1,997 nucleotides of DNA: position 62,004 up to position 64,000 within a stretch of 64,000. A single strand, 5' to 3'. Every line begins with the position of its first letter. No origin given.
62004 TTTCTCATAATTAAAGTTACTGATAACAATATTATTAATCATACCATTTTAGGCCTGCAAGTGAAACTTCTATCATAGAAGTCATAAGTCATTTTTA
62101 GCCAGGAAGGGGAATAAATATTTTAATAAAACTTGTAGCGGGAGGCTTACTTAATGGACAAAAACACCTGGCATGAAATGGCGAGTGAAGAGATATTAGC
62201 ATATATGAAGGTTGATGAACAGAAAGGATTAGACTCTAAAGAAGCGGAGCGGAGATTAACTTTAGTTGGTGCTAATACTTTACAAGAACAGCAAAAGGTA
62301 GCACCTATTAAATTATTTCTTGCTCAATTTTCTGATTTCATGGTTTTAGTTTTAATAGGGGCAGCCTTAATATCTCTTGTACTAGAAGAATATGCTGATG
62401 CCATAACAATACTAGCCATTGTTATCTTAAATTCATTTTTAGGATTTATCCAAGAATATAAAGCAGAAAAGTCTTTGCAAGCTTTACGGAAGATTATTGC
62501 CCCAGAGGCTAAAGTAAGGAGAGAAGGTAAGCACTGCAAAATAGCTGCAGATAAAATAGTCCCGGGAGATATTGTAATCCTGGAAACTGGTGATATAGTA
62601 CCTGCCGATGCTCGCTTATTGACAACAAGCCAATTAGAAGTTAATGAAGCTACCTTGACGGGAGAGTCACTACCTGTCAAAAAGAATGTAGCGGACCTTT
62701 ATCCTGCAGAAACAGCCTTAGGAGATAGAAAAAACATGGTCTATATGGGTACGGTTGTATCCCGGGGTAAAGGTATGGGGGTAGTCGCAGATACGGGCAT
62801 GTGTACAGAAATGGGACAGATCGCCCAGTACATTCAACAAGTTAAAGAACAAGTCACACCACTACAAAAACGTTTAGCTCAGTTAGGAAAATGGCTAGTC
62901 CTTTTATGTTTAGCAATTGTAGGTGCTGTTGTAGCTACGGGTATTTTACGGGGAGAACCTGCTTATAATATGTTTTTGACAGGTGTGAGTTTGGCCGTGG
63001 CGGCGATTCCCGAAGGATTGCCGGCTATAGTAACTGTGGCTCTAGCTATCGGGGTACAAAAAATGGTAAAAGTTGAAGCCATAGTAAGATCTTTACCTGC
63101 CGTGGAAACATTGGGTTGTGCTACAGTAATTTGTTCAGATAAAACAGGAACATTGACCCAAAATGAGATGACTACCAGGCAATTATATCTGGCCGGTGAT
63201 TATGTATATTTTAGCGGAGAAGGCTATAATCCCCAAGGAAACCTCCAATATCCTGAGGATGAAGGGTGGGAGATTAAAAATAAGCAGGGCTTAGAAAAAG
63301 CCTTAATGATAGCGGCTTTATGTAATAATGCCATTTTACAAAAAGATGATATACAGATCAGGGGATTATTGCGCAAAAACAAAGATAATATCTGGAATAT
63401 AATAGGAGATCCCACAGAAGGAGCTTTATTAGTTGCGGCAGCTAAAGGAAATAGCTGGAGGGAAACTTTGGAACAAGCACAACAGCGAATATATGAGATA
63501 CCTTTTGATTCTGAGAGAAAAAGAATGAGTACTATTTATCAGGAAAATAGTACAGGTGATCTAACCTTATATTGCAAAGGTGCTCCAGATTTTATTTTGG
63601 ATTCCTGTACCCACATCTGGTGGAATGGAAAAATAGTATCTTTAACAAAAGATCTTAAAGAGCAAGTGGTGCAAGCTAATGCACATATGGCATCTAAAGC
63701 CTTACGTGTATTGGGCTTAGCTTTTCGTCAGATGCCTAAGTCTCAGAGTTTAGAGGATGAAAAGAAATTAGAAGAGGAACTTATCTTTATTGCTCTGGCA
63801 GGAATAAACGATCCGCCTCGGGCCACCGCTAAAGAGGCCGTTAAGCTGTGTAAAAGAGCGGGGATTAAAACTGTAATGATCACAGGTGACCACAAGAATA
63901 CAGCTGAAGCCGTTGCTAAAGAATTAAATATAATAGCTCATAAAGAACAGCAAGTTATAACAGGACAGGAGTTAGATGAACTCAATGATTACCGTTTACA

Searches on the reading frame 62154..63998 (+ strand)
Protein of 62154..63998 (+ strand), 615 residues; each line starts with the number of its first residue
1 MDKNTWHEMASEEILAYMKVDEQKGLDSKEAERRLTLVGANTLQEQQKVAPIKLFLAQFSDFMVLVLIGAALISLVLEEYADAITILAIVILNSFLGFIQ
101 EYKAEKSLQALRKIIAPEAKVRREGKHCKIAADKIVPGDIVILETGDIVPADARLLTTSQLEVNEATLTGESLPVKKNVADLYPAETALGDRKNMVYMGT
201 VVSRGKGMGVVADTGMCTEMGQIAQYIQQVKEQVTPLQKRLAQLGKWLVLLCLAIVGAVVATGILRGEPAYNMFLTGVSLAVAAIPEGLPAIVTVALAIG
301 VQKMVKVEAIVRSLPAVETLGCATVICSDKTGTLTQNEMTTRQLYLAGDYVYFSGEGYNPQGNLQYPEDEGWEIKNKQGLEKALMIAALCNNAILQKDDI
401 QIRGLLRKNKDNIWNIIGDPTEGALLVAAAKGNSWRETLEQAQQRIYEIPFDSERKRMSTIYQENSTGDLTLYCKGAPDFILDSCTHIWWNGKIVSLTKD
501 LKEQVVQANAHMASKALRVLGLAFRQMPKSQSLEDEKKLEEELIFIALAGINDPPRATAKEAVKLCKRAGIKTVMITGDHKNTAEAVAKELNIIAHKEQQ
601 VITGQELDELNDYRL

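Call 79: search_protein_families(library=pfam, proteins=[window:62154-63998:+], max_evalue=0.01)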
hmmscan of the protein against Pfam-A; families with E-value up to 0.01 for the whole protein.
window:62154-63998:+ (615 aa): 5 families
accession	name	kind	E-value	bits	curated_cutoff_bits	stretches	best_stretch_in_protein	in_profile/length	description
PF00122.25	E1-E2_ATPase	-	3.9e-54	183.4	28.1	1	114-306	2-180/181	E1-E2 ATPase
PF13246.12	Cation_ATPase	-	2.9e-25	88.6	21.7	1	388-488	1-91/91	Cation transport ATPase (P-type)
PF00690.31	Cation_ATPase_N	-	4.6e-19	68.3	20.4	1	6-74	1-69/69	Cation transporter/ATPase, N-terminus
PF00702.32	Hydrolase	-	3.6e-11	44.2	26.4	1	326-604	4-147/191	haloacid dehalogenase-like hydrolase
PF12710.13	HAD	-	7.4e-05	23.7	27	1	522-605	60-142/189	haloacid dehalogenase-like hydrolase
